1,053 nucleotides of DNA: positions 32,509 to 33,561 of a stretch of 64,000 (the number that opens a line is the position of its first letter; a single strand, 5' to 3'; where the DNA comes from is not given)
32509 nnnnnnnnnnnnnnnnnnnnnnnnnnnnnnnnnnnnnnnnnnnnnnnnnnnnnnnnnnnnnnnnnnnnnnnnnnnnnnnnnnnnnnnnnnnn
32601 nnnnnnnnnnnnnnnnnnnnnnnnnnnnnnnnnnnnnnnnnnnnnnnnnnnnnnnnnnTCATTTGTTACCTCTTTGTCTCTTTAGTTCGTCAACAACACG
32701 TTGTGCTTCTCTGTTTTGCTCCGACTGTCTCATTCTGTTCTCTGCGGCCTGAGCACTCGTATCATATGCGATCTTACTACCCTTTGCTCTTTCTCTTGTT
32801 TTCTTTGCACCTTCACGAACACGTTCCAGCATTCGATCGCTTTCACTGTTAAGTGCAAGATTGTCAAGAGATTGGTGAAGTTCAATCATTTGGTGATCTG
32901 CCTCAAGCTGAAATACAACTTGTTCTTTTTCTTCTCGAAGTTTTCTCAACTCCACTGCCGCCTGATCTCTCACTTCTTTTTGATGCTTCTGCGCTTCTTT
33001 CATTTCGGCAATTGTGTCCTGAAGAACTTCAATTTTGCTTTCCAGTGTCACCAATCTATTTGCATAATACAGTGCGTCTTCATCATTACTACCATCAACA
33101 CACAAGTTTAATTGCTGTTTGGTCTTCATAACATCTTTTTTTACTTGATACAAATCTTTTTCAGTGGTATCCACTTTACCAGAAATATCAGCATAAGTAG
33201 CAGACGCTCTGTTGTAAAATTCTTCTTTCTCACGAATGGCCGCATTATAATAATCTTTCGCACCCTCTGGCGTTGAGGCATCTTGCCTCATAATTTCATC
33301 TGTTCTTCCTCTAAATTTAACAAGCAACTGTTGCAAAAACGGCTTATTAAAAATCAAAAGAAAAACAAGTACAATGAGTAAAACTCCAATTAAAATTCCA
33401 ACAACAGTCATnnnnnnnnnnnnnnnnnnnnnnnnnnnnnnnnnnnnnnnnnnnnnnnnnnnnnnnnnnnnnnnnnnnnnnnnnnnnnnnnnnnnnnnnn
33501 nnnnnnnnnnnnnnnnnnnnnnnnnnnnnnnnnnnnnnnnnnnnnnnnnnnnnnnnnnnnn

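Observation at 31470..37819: Ter-like membrane/Ca2+ stress island: SPFH protein, small TM peptides, TM-anchored coiled-coil protein, three tandem TerD paralogues and a P-type Ca2+-type ATPase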

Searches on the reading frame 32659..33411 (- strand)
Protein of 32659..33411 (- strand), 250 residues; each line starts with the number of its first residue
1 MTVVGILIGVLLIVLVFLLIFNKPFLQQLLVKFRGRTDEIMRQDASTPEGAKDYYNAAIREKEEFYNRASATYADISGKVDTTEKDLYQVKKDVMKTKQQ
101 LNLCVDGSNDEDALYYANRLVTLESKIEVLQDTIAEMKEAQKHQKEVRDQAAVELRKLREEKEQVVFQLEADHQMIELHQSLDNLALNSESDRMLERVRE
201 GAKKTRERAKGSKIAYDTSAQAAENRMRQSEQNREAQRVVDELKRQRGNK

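Call 3: search_protein_families(library=pfam, proteins=[window:32659-33411:-], max_evalue=0.01)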
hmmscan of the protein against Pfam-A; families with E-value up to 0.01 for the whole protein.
window:32659-33411:- (250 aa): 2 families
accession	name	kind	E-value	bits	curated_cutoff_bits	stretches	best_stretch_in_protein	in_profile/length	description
PF04012.17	PspA_IM30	-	1.5e-05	25.2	33.9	1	50-248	23-219/220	PspA/IM30 family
PF14362.11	DUF4407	-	0.00062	19.6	31.3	1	3-165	87-228/297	Domain of unknown function (DUF4407)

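Call 8: search_protein_families(library=phrogs, proteins=[window:32659-33411:-], max_evalue=0.001)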
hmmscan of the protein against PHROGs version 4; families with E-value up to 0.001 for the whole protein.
window:32659-33411:- (250 aa): 2 families
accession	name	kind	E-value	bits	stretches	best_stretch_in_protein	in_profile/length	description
phrog_33389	-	unknown function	7.6e-29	101.8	1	4-245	3-242/248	-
phrog_26980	-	unknown function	0.0003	21.6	1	58-228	36-214/228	-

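Call 13: search_protein_families(library=ncbifam, proteins=[window:32659-33411:-], max_evalue=0.001)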
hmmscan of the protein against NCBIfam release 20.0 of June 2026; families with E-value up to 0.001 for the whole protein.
window:32659-33411:- (250 aa): 0 families

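Call 14: search_protein_families(library=padloc, proteins=[window:32659-33411:-], max_evalue=0.001)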
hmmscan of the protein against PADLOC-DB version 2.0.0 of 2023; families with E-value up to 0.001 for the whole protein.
window:32659-33411:- (250 aa): 0 families

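Call 25: find_homologous_proteins(query=window:32659-33411:-)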
Query window:32659-33411:- (250 aa): 261 proteins with E <= 0.001 among 1171 candidates; the best 120 are listed.
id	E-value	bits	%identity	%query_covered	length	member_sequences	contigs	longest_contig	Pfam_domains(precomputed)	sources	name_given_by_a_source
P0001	2.2e-150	516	100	100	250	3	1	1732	-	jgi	-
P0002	7.3e-125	433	81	94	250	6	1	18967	PF14362.12,PF04012.18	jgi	jgi:phage shock protein A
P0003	2.6e-123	428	79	100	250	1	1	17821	PF04012.18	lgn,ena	-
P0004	1.0e-122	426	79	100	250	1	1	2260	PF04012.18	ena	-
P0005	7.9e-122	423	79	100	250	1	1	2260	PF04012.18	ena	-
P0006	3.1e-120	418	79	95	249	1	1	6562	-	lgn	-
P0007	6.4e-119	413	78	95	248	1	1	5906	-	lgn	-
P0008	7.8e-119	413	77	95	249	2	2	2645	-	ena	-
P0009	1.5e-118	412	77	95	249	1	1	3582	-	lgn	-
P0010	2.6e-118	411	82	91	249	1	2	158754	-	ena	-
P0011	3.0e-117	408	75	99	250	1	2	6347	-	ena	-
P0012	1.5e-115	402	75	99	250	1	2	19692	-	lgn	-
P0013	1.6e-114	399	78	91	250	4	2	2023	PF04012.18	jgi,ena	jgi:phage shock protein A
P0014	1.4e-110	386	76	91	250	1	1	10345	-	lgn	-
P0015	2.1e-109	382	76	91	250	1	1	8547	-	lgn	-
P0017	5.8e-109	381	76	91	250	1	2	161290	PF04012.18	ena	-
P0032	3.7e-107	375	74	91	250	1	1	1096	PF04012.18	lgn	-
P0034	7.3e-106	371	74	91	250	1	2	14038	PF04012.18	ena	-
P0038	1.8e-103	363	67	99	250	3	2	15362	PF04012.18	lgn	-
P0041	3.1e-99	349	67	99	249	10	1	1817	PF04012.18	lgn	-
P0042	4.4e-99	349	67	93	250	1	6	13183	PF04012.18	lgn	-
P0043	9.4e-99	347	69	92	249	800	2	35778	PF04012.18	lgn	-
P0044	1.3e-98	347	63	99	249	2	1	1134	PF04012.18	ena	-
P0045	6.3e-98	345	66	98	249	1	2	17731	PF04012.18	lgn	-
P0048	6.8e-97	341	67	91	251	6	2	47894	PF04012.18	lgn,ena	-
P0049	8.6e-97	341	66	92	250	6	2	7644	PF04012.18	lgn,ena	-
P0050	3.4e-96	339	65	92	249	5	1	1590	PF04012.18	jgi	jgi:phage shock protein A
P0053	1.0e-95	338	64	98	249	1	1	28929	PF04012.18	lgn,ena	-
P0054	3.1e-95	336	61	99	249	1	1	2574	PF04012.18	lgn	-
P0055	3.1e-95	336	62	97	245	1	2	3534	PF04012.18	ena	-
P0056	4.7e-95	335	64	91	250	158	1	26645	PF04012.18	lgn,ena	-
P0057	6.1e-95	335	64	93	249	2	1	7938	PF04012.18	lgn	-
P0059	6.7e-95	335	62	97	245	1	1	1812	PF04012.18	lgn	-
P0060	8.0e-95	335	64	92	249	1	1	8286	PF04012.18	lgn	-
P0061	1.1e-94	334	60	99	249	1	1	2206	PF04012.18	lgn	-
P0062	1.3e-94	334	65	92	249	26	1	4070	PF04012.18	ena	-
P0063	2.8e-94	333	60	99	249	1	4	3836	PF04012.18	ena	-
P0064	2.9e-94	333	64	92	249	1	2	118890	PF04012.18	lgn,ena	-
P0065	4.6e-94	332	60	99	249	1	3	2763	PF04012.18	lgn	-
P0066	4.8e-94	332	64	91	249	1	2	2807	PF04012.18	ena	-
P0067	1.1e-93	331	63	92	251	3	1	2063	PF04012.18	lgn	-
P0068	2.2e-93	330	63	97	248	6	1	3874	PF04012.18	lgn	-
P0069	3.1e-93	329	62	98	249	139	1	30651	PF04012.18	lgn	-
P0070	4.1e-93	329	60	99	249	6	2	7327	PF04012.18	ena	-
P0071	6.2e-93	328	63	92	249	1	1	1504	PF04012.18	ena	-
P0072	6.2e-93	328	63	98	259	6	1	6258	PF04012.18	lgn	-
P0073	6.6e-93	328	65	90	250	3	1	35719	PF04012.18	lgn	-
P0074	8.3e-93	328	61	98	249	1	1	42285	PF04012.18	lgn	-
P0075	1.1e-92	328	61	100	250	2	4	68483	PF04012.18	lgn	-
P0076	1.1e-92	328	62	97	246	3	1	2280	PF04012.18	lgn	-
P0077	1.9e-92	327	60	100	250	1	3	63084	PF04012.18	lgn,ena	-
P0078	4.5e-92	326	65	94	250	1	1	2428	PF04012.18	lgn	-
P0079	5.1e-92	325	62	94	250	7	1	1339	PF04012.18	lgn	-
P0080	7.1e-92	325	64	91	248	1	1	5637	PF04012.18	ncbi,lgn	-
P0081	1.2e-91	324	62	97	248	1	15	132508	PF04012.18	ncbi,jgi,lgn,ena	jgi:phage shock protein A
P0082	1.3e-91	324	64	90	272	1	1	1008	PF04012.18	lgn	-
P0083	1.6e-91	324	62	97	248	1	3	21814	PF04012.18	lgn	-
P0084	2.2e-91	323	62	97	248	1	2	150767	PF04012.18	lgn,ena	-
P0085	4.3e-91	322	59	99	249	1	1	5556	PF04012.18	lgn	-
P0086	5.9e-91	322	59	100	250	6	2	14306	PF04012.18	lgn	-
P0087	7.8e-91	322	61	98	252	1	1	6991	PF04012.18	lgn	-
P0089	1.3e-90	321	64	90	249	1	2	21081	PF04012.18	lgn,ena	-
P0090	1.8e-90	320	61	97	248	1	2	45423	PF04012.18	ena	-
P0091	3.6e-90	319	59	100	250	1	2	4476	PF04012.18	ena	-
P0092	4.1e-90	319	61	97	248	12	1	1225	PF04012.18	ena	-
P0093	5.5e-90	319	63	97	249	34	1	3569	PF04012.18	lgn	-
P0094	7.2e-90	318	61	99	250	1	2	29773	PF04012.18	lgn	-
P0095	8.6e-90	318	63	91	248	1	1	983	PF04012.18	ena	-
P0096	9.7e-90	318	61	97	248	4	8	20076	PF04012.18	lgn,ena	-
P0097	2.9e-89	316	62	90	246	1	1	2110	PF04012.18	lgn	-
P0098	3.5e-89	316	59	98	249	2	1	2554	PF04012.18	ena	-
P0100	5.2e-89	316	60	97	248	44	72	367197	PF04012.18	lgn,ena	-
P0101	2.4e-88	313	63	91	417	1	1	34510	PF04012.18,PF13671.13,PF08433.17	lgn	-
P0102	3.4e-88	313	60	92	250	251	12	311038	PF04012.18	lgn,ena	-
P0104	6.8e-88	312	59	92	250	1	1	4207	PF04012.18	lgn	-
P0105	8.3e-88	312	58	99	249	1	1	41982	PF04012.18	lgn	-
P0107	9.9e-88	311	59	100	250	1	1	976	PF04012.18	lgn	-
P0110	3.8e-87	310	60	91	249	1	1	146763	PF04012.18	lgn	-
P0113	1.5e-86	308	57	99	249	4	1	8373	PF04012.18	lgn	-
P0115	9.5e-86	305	59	91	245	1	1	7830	PF04012.18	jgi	jgi:phage shock protein A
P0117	1.8e-85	304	59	92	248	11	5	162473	PF04012.18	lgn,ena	-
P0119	2.4e-85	304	59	91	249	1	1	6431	PF04012.18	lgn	-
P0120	1.1e-84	301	58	91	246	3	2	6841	PF04012.18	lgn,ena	-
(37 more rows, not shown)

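Call 26: find_encoding_contigs(protein=P0100, flank=10000, max_places=3)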
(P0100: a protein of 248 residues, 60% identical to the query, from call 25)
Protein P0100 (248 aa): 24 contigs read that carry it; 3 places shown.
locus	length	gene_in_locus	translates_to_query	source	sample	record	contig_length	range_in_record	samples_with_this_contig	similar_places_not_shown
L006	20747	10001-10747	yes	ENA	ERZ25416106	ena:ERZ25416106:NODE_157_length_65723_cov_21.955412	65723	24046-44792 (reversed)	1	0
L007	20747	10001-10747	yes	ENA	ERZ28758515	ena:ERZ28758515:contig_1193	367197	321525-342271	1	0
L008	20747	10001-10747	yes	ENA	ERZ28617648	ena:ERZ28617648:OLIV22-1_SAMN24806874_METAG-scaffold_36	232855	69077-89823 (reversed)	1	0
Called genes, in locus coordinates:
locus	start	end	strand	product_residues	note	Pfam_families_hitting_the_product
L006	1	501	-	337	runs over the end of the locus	PF00149:Metallophos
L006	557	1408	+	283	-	PF09511:RNA_lig_T4_1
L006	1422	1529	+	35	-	-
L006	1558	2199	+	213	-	-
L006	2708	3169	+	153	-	-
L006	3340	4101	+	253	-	PF00149:Metallophos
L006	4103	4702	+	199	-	PF17338:GP88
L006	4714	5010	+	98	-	-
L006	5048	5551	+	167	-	-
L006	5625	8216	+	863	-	PF00690:Cation_ATPase_N, PF00122:E1-E2_ATPase, PF00702:Hydrolase, PF13246:Cation_ATPase, PF00689:Cation_ATPase_C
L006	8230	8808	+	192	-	PF02342:TerD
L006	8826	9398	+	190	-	PF02342:TerD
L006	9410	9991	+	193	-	PF02342:TerD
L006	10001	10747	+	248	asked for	PF04012:PspA_IM30 (weak)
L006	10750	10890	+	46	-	-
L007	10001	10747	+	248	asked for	PF04012:PspA_IM30 (weak)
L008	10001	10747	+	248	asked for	PF04012:PspA_IM30 (weak)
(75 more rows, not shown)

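Call 27: find_encoding_contigs(protein=P0102, flank=10000, max_places=3)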
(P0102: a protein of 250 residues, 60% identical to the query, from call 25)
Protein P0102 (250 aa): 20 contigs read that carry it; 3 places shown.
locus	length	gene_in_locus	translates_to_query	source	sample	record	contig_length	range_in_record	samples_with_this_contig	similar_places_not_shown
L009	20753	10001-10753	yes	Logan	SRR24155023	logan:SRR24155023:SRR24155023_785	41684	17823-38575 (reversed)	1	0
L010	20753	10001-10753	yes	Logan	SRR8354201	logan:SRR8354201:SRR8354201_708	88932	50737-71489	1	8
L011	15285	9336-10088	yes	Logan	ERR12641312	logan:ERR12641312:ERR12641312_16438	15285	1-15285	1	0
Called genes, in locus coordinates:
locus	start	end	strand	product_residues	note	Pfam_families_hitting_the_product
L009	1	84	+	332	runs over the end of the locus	PF01507:PAPS_reduct (weak)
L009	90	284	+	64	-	-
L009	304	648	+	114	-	-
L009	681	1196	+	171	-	PF04542:Sigma70_r2 (weak)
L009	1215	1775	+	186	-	-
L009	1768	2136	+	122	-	-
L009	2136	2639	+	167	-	-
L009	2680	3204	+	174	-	-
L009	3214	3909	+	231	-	-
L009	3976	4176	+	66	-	-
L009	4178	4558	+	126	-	-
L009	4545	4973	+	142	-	-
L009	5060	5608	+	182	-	-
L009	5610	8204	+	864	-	PF00690:Cation_ATPase_N, PF00122:E1-E2_ATPase, PF00702:Hydrolase, PF13246:Cation_ATPase, PF00689:Cation_ATPase_C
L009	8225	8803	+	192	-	PF02342:TerD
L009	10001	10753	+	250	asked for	PF04012:PspA_IM30 (weak)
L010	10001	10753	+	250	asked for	PF04012:PspA_IM30 (weak)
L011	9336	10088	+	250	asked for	PF04012:PspA_IM30 (weak)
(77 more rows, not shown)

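Call 28: find_encoding_contigs(protein=P0081, flank=10000, max_places=3)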
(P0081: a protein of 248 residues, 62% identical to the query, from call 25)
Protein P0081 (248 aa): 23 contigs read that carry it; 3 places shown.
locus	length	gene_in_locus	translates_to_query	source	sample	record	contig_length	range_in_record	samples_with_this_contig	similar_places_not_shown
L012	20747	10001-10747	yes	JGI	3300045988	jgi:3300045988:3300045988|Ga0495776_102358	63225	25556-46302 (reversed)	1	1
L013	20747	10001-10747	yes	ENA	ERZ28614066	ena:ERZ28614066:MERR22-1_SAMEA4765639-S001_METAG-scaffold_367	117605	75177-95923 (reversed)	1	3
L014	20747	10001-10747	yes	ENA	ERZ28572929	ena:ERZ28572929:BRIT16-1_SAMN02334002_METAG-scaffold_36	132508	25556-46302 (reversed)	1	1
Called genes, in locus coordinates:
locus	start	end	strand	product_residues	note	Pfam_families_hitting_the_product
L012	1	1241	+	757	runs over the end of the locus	PF08433:KTI12 (weak), PF13671:AAA_33, PF00149:Metallophos, PF09511:RNA_lig_T4_1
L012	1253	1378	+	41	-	-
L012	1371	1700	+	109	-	-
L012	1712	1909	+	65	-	-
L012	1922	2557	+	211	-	-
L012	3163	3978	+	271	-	PF00149:Metallophos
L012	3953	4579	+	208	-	PF17338:GP88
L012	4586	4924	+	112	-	-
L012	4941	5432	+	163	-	-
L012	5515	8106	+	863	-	PF00690:Cation_ATPase_N, PF00122:E1-E2_ATPase, PF00702:Hydrolase, PF13246:Cation_ATPase, PF00689:Cation_ATPase_C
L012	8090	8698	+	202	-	PF02342:TerD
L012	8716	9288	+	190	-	PF02342:TerD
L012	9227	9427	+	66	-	-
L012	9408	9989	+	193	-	PF02342:TerD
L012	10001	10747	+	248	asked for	PF04012:PspA_IM30 (weak)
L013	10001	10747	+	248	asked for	PF04012:PspA_IM30 (weak)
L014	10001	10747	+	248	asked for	PF04012:PspA_IM30 (weak)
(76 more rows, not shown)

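Call 30: find_related_loci(query=A1, collection=genome_contigs, flank=10000)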
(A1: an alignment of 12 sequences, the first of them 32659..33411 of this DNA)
Query A1 (250 aa) in genome_contigs; peptide patterns used: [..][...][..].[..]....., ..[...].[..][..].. (x = any residue, [..] = any of these).
133 stretches matched a pattern; 4 encode a relative of the query (tblastn E <= 1e-3); 4 distinct loci.
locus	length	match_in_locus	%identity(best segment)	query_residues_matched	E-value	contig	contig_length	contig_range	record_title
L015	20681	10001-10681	65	22-248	1e-102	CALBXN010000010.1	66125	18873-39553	MAG TPA_asm: uncultured Treponema sp. isolate SRR6425805_bin.27_CONCOCT_v1.1_MAG genome assembly, contig: ERZ1767615.139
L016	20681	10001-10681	65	22-248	4e-102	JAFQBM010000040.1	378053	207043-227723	MAG: Lachnospiraceae bacterium isolate RGIG1668 Goat_Cecum-1__c1253, whole genome shotgun sequence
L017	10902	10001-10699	65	15-247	9e-102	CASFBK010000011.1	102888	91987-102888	uncultured Eubacteriales bacterium isolate A83_L3_358358_idba_bin.71 genome assembly, contig: A83_L3_358358_idba_bin.71.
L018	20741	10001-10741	58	1-247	5e-99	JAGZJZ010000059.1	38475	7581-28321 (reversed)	MAG: Clostridiales bacterium isolate L3_133_000G1_dasL3_133_000G1_concoct_15 L3_133_000G1_scaffold_922, whole genome sho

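Call 31: search_solved_structures(query=A1, max_evalue=1, show_alignments=2)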
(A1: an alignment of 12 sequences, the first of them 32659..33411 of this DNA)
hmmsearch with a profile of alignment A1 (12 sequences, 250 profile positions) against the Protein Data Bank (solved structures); distinct sequences matched with E-value up to 1: 0.

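Call 50: predict_structure(alignment_id=A1)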
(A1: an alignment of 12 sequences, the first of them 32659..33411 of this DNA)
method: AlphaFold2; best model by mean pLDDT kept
length: 250 residues; sequences in the alignment: 12
mean_pLDDT: 81.8   pTM: 0.47
mean pLDDT of the five models: 81.8, 77.2, 76.5, 75.2, 74.9
residues with pLDDT >= 90: 110; 70-90: 82; 50-70: 50; < 50: 8
segments of 3 or more residues with pLDDT < 50: 38-42
pLDDT, mean of each block of 10 residues (from residue 1): 79 78 62 51 65 91 95 96 97 97 94 95 96 96 95 94 90 84 73 76 73 55 68 78 66
secondary structure, 60 per line:
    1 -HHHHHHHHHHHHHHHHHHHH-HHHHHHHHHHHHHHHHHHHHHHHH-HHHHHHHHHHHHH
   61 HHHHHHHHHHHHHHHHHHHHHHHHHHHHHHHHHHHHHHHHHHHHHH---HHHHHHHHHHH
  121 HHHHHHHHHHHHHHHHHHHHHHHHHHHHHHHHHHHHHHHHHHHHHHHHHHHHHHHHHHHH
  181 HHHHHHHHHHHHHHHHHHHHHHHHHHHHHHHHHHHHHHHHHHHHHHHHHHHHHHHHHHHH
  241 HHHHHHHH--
elements in order: H2-21 H23-46 H48-106 H110-248

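Call 53: fold_search(model_id=the predicted structure, library=pdb)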
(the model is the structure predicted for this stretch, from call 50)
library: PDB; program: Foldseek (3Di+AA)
matches with E <= 10: 867; with E <= 0.001: 0
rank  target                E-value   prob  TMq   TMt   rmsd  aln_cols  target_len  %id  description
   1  7tz7_B                2.3e-02  1.00  0.33  0.32   6.9       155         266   16  PI3K alpha in complex with an inhibitor (released 2022-05-18)
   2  5itd_B                2.4e-02  0.97  0.24  0.24  11.8       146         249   15  Crystal structure of PI3K alpha with PI3K delta inhibitor (released 2016-09-07)
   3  6zbc_D                2.6e-02  1.00  0.42  0.51  14.8       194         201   14  Merozoite surface protein 1 (MSP-1) from Plasmodium falciparum, main conformation (released 2021-05-19)
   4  8sbj_B                2.7e-02  1.00  0.33  0.32   6.9       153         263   16  Co-structure Phosphatidylinositol 4,5-bisphosphate 3-kinase catalytic subunit alpha isoform complexed with brain penet (released 2023-07-19)
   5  6zbf_D                3.0e-02  1.00  0.41  0.51  14.8       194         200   14  Merozoite surface protein 1 (MSP-1) from Plasmodium falciparum, alternative conformation 3 (released 2021-05-19)
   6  4a55_B                3.2e-02  0.96  0.21  0.37  10.1       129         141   15  Crystal structure of p110alpha in complex with iSH2 of p85alpha and the inhibitor PIK-108 (released 2011-12-28)
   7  4mh6                  3.4e-02  1.00  0.51  0.76   5.1       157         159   11  2.8 Angstrom Crystal Structure of Type III Secretion Protein YscO from Vibrio parahaemolyticus (released 2013-09-11)
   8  6zvr_CB               3.4e-02  1.00  0.52  0.59  11.3       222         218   17  C11 symmetry: Bacterial Vipp1 and PspA are members of the ancient ESCRT-III membrane-remodeling superfamily. (released 2021-08-04)
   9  9gcf_B                3.6e-02  0.95  0.22  0.34  10.7       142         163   18  HUMAN PI3KDELTA IN COMPLEX WITH ISOCUMARIN INHIBITOR CHF-6523 (released 2024-12-18)
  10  5fi4_B                3.8e-02  1.00  0.33  0.34   6.1       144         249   16  Discovery of imidazo[1,2-a]-pyridine inhibitors of pan-PI3 kinases that are efficacious in a mouse xenograft model (released 2016-02-03)
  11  8sbc_B                3.8e-02  0.99  0.32  0.31   7.1       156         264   16  Co-structure of Phosphatidylinositol 4,5-bisphosphate 3-kinase catalytic subunit alpha isoform and brain penetrant inh (released 2023-07-19)
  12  4jps_B                3.8e-02  0.97  0.24  0.26  10.1       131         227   14  Co-crystal Structures of the Lipid Kinase PI3K alpha with Pan and Isoform Selective Inhibitors (released 2014-04-02)
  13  5ul1_B                4.0e-02  1.00  0.33  0.33   6.1       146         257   16  The co-structure of 3-amino-6-(4-((1-(dimethylamino)propan-2-yl)sulfonyl)phenyl)-N-phenylpyrazine-2-carboxamide and a  (released 2017-05-10)
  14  5ukj_B                4.0e-02  1.00  0.33  0.32   6.9       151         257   16  The co-structure of N,N-dimethyl-4-[(6R)-6-methyl-5-(1H-pyrrolo[2,3- b]pyridin-4-yl)-4,5,6,7-tetrahydropyrazolo[1,5- a (released 2017-05-10)
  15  9fqr_C5               4.0e-02  0.98  0.30  0.41  10.8       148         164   14  96-nm repeat of axonemal doublet microtubules from bovine sperm (released 2025-03-26)
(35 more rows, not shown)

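Call 54: search_protein_families(library=pfam, alignment_id=A1, max_evalue=0.01)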
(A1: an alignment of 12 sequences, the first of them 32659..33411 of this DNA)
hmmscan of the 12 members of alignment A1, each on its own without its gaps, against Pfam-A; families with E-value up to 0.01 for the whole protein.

A. member 1, window:32659-33411:- (250 aa): 2 families
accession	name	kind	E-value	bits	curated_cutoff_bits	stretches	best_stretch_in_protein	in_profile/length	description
PF04012.17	PspA_IM30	-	1.5e-05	25.2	33.9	1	50-248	23-219/220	PspA/IM30 family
PF14362.11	DUF4407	-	0.00062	19.6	31.3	1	3-165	87-228/297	Domain of unknown function (DUF4407)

B. families by the number of members that match (of 12 scanned): 3 families
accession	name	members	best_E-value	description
PF04012.17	PspA_IM30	11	2.9e-07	PspA/IM30 family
PF14362.11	DUF4407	2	2e-05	Domain of unknown function (DUF4407)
PF24240.1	DUF7448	1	0.0094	Domain of unknown function (DUF7448)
